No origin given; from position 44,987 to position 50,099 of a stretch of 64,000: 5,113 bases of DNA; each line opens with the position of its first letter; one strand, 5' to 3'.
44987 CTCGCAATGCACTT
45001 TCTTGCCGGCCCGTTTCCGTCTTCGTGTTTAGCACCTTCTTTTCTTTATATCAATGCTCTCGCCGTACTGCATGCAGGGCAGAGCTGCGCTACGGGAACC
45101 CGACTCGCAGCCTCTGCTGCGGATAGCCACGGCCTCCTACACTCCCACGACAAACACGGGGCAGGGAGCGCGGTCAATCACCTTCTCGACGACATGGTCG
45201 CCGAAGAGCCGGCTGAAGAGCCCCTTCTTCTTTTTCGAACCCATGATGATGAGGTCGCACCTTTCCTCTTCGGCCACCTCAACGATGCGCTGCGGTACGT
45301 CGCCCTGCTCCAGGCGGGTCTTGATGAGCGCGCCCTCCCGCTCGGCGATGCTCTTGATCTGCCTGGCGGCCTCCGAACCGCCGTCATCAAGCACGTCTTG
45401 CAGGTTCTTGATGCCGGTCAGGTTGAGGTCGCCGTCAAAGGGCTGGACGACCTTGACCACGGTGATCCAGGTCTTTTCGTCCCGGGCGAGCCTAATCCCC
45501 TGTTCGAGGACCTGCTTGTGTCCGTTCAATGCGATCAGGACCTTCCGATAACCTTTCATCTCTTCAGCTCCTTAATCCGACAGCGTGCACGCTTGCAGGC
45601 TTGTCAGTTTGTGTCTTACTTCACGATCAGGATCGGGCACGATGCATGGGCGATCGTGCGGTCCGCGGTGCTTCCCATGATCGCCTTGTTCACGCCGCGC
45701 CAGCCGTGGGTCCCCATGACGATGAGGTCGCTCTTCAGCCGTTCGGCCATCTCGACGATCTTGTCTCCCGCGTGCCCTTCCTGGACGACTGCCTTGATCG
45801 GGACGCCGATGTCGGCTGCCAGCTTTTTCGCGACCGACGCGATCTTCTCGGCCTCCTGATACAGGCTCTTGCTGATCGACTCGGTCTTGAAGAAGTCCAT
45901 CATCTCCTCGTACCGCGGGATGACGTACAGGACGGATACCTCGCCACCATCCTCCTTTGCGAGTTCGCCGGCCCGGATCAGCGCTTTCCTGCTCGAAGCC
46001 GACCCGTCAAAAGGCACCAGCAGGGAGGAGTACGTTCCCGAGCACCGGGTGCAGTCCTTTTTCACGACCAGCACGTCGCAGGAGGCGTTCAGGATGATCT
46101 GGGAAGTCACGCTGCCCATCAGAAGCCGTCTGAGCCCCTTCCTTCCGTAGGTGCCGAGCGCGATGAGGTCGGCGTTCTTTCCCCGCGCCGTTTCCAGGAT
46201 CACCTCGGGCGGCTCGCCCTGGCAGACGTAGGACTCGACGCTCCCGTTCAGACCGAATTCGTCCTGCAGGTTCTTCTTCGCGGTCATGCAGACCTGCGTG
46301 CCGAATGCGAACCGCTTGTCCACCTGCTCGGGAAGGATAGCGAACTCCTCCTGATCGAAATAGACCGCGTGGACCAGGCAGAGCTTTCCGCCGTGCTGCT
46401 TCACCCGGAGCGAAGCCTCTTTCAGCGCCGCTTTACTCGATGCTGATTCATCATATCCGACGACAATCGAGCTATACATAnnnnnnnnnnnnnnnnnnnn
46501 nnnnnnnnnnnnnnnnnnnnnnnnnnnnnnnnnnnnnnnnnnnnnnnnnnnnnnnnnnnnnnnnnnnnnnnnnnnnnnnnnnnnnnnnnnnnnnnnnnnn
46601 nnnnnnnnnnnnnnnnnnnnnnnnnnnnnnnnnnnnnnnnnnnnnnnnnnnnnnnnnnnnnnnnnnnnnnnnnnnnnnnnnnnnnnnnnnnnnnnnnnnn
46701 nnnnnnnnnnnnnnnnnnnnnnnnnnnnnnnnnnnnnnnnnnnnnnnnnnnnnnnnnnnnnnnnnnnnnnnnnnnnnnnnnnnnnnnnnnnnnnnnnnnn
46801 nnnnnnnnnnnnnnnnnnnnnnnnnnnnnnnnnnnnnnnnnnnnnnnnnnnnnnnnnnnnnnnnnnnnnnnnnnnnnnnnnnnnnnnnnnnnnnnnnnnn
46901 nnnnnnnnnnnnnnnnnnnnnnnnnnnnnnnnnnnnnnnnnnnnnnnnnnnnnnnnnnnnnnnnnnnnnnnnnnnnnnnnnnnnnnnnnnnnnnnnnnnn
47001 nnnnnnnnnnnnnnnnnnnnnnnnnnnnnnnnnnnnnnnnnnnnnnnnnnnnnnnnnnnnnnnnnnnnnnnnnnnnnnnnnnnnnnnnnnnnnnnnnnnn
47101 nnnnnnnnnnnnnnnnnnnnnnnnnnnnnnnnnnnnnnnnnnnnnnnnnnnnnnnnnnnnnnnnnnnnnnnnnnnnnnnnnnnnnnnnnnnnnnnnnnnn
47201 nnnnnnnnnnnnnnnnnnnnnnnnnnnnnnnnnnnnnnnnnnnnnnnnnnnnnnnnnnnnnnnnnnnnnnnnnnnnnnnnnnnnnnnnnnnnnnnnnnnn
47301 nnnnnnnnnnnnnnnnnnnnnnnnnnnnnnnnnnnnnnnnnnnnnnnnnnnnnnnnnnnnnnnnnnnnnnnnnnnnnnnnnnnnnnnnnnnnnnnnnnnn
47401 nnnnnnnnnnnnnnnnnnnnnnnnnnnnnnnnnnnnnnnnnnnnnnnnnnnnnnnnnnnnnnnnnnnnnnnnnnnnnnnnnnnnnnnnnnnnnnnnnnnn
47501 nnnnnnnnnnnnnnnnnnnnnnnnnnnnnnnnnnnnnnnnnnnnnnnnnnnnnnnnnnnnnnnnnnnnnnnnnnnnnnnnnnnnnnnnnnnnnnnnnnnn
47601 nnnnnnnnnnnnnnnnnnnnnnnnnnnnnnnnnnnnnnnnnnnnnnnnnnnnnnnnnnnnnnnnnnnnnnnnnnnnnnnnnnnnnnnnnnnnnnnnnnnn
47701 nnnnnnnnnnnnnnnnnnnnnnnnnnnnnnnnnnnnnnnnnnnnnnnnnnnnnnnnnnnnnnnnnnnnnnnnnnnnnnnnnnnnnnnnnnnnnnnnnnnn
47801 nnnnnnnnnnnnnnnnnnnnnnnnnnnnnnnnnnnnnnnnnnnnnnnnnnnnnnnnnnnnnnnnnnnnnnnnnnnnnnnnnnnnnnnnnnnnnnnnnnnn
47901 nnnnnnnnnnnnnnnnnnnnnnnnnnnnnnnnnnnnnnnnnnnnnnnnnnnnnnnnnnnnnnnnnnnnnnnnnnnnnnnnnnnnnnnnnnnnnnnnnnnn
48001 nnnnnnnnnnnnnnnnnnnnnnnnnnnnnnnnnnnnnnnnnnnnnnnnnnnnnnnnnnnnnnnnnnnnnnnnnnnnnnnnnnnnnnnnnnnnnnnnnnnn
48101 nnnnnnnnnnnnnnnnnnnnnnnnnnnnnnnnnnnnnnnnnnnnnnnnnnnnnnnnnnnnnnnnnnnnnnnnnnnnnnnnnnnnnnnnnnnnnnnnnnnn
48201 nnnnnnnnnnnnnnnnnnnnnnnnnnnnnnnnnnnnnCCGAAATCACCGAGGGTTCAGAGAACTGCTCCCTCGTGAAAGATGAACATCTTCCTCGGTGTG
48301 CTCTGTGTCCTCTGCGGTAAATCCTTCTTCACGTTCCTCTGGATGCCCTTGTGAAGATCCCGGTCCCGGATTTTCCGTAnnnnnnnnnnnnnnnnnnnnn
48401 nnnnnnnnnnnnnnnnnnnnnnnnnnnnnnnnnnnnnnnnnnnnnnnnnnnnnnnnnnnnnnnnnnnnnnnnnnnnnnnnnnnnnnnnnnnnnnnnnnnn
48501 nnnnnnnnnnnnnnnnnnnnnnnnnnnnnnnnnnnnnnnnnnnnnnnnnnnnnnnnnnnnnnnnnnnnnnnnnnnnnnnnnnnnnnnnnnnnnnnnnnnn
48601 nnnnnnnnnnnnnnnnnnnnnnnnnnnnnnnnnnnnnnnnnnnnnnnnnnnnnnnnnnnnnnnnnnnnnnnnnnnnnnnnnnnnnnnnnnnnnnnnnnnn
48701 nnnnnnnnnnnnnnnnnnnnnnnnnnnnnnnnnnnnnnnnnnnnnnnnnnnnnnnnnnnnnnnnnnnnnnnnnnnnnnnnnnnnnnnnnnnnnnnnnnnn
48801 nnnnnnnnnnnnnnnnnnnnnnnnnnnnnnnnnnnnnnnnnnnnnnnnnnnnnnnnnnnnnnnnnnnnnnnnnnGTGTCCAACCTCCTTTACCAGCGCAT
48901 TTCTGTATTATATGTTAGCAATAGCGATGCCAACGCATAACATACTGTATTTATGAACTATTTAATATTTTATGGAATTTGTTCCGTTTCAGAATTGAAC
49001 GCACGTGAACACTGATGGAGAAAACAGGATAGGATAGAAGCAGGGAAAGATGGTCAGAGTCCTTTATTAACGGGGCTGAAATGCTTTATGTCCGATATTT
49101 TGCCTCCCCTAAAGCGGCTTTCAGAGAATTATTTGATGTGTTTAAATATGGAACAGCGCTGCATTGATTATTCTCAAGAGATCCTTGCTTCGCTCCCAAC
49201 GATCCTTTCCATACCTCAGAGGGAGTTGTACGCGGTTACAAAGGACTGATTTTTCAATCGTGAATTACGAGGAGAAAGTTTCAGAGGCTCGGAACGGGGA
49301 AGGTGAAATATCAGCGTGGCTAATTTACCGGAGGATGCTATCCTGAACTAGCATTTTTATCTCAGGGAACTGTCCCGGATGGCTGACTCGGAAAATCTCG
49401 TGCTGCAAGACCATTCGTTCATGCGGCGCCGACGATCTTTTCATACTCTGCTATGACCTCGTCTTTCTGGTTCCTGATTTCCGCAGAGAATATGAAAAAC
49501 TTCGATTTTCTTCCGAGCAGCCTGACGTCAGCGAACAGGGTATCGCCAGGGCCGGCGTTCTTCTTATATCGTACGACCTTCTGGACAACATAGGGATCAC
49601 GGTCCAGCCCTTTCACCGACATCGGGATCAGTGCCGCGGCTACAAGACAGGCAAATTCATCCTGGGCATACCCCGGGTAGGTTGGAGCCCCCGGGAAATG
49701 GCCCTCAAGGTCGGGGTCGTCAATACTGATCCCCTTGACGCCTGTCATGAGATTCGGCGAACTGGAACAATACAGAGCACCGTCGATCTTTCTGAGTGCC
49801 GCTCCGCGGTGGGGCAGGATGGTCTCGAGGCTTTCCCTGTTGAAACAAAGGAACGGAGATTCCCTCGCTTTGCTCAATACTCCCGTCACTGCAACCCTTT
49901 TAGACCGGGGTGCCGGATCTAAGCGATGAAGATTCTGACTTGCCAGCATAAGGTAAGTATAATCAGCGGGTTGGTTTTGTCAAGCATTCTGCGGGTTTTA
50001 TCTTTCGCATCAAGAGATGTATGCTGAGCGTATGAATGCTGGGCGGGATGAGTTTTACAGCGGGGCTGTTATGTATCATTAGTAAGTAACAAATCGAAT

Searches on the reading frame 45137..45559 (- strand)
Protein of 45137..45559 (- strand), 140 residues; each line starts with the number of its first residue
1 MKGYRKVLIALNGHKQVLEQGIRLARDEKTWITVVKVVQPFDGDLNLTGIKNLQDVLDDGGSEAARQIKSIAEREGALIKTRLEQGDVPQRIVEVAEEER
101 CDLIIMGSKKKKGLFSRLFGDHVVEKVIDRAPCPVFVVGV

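Call 75: search_protein_families(library=pfam, max_evalue=0.00001, proteins=[window:45137-45559:-])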
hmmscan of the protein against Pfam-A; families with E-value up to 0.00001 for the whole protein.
window:45137-45559:- (140 aa): 1 family
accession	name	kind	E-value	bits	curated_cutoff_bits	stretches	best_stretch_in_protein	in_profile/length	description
PF00582.32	Usp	-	7.4e-21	75.6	24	1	4-138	2-140/141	Universal stress protein family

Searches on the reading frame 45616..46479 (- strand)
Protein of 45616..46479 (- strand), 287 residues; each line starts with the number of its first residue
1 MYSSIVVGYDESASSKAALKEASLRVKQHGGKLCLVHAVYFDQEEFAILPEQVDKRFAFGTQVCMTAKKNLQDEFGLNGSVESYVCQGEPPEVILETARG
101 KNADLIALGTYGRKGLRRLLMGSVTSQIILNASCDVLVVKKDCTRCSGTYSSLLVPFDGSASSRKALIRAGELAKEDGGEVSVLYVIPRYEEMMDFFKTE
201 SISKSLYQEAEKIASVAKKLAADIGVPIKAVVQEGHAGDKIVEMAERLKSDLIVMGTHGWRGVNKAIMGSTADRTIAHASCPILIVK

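Call 75: search_protein_families(library=pfam, max_evalue=0.00001, proteins=[window:45616-46479:-])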
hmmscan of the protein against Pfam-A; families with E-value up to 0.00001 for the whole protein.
window:45616-46479:- (287 aa): 1 family
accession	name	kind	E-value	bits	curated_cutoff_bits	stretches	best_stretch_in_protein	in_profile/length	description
PF00582.32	Usp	-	3e-61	206.5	24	2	150-287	2-141/141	Universal stress protein family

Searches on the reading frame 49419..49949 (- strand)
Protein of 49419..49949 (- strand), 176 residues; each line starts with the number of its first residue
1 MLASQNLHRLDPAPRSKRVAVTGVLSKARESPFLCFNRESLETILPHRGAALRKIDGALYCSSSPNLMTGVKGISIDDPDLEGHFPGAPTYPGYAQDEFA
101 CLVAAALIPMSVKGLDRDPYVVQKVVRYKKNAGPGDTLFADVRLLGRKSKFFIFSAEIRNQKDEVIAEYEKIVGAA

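Call 29: search_protein_families(library=pfam, proteins=[window:49419-49949:-])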
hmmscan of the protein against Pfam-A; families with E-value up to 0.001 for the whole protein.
window:49419-49949:- (176 aa): 2 families
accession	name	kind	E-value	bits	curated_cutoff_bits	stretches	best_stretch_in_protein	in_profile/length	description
PF07977.19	FabA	-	6.5e-05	23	23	1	68-164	27-132/138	FabA-like domain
PF13279.12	4HBT_2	-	0.00079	20.3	25.5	0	117-171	44-99/122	Thioesterase-like superfamily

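Call 63: find_encoding_contigs(protein=window:49419-49949:-, flank=2500, max_places=10)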
Protein window:49419-49949:- (176 aa): 2 contigs read that carry it; 1 place shown.
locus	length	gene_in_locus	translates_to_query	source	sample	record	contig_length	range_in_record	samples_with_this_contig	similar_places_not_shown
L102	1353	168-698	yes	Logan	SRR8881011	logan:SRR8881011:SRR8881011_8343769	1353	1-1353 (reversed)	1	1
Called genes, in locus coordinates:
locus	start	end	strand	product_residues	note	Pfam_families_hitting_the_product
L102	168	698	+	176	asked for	PF22818:ApeI-like (faint)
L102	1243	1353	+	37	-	?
